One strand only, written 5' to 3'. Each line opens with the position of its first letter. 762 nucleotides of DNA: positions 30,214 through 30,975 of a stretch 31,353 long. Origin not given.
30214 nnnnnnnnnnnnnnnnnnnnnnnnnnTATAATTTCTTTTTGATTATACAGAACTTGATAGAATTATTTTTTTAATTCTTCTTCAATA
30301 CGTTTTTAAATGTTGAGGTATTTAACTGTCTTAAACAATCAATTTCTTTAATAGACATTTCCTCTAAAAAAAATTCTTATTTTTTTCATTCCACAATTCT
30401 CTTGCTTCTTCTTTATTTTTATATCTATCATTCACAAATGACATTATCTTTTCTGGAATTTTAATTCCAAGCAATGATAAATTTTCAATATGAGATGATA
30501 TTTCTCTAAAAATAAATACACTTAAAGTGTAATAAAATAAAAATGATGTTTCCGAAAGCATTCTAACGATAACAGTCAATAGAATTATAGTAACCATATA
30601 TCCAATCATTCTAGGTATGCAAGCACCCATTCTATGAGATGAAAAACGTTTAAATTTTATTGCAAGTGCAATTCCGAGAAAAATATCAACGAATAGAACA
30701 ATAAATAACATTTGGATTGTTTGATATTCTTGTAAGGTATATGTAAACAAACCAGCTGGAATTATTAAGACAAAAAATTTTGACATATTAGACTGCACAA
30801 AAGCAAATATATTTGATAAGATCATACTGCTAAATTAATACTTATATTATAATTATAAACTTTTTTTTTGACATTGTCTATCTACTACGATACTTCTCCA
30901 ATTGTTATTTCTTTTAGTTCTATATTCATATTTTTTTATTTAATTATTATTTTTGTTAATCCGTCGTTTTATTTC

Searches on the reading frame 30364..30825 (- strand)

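Call 30: search_protein_families(library=phrogs, proteins=[window:30364-30825:-])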
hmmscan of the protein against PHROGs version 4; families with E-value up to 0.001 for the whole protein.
window:30364-30825:- (153 aa): 1 family
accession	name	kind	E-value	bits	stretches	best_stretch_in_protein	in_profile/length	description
phrog_199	-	lysis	3.4e-10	40.3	1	13-144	6-137/545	holin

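Call 75: search_protein_families(library=pfam, max_evalue=0.01, proteins=[window:30364-30825:-])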
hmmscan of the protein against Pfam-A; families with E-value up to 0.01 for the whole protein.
window:30364-30825:- (153 aa): 1 family
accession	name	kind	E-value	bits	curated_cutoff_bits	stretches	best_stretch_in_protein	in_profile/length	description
PF05105.17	Phage_holin_4_1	-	3.4e-15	56.6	22.2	1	29-132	5-112/116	Bacteriophage holin family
